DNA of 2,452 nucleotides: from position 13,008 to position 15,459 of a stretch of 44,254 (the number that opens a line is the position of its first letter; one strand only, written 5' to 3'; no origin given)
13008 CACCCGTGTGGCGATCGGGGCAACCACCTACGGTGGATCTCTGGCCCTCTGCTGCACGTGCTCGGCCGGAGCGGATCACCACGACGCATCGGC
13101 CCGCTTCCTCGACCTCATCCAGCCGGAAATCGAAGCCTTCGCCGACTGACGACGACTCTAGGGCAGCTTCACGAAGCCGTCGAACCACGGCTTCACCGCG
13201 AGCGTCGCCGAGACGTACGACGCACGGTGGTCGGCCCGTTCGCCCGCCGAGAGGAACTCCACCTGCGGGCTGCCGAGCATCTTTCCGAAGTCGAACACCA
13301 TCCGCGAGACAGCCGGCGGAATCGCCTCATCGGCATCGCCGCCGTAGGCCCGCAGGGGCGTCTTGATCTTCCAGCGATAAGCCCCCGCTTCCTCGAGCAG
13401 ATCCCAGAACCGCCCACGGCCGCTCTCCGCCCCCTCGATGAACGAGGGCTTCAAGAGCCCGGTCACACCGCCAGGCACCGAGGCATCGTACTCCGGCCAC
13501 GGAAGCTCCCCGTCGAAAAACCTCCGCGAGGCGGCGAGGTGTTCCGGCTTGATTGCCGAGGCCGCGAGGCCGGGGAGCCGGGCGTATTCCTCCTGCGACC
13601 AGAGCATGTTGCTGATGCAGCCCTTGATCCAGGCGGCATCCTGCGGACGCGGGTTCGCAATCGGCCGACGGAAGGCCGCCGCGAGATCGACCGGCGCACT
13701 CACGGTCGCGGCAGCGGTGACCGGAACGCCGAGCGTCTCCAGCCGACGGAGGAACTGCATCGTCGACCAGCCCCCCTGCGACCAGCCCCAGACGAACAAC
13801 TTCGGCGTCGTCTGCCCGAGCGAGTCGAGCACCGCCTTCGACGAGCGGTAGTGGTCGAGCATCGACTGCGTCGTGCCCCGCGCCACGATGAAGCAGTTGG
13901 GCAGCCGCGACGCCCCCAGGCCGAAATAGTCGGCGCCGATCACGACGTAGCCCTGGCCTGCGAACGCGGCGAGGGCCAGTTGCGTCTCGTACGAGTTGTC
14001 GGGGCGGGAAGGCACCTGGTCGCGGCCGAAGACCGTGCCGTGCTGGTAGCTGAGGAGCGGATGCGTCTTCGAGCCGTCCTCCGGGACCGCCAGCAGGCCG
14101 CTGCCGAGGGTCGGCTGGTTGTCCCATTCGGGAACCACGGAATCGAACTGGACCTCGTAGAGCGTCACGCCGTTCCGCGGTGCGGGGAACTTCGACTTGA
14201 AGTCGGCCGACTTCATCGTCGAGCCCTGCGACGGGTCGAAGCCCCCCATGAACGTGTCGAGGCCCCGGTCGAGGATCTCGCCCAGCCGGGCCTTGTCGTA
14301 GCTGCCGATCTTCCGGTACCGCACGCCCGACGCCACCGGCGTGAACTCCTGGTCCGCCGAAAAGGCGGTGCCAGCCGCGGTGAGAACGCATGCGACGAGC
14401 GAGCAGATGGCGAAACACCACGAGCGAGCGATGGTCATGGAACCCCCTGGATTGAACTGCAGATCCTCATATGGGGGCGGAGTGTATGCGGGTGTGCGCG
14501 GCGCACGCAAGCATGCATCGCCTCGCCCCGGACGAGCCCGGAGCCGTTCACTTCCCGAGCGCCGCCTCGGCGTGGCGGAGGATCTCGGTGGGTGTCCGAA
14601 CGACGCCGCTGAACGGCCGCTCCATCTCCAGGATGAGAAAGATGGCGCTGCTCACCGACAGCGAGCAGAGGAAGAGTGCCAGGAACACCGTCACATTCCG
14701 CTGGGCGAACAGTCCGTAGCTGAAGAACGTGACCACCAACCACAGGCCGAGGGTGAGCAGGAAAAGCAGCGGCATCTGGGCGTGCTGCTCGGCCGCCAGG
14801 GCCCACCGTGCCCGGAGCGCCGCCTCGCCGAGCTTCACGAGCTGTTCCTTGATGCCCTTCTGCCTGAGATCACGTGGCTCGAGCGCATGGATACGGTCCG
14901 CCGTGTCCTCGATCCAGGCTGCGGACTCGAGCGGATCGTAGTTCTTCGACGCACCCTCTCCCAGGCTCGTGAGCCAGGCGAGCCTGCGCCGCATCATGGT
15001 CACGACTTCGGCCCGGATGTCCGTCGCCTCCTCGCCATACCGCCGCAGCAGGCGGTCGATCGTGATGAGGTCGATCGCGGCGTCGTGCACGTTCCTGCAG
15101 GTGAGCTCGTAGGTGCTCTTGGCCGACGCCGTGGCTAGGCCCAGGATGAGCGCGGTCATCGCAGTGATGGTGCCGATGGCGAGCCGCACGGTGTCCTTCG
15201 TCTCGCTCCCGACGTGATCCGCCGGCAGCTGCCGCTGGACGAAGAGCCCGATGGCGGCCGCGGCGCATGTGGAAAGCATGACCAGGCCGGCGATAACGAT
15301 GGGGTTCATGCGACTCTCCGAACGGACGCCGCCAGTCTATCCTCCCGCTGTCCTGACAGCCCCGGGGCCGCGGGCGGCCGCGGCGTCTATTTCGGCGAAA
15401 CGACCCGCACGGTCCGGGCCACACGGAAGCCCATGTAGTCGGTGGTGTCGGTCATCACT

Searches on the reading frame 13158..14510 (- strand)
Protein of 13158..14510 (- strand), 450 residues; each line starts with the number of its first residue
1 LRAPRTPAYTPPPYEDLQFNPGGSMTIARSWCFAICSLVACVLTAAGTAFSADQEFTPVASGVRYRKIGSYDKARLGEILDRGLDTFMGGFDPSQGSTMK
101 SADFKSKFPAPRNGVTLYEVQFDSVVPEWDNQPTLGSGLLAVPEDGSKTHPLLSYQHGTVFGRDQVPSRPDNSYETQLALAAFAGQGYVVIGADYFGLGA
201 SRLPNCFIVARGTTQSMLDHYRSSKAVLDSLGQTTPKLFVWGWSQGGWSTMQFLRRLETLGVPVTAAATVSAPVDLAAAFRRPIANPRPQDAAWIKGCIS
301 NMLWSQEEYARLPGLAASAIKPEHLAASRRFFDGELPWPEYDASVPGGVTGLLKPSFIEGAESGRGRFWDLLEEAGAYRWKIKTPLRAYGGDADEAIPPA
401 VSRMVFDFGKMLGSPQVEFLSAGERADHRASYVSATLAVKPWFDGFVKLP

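Call 76: search_protein_families(library=pfam, proteins=[window:13158-14510:-], max_evalue=0.0001)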
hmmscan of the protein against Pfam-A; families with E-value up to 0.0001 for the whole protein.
window:13158-14510:- (450 aa): 3 families
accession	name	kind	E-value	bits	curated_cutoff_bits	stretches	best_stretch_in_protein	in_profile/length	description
PF12146.15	Hydrolase_4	-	6.7e-06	26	27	1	179-277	23-114/239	Serine aminopeptidase, S33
PF03583.20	LIP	-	2.8e-05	24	23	1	179-250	18-85/286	Secretory lipase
PF12697.13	Abhydrolase_6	-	6.6e-05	24.1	26.3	1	179-404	19-186/217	Alpha/beta hydrolase family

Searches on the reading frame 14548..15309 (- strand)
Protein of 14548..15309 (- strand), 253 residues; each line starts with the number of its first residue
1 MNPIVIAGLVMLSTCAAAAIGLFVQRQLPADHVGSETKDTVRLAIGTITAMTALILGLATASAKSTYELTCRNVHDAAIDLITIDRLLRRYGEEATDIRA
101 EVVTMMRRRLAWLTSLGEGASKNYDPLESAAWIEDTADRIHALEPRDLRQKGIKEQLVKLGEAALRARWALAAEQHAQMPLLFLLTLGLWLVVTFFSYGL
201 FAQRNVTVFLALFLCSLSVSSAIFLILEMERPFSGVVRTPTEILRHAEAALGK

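Call 76: search_protein_families(library=pfam, proteins=[window:14548-15309:-], max_evalue=0.0001)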
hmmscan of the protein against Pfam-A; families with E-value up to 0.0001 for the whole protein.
window:14548-15309:- (253 aa): 1 family
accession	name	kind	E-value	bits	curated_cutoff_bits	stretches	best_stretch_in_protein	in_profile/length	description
PF14023.12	Bestrophin-like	-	2.3e-26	93.2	32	1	14-239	3-227/232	Bestrophin-like domain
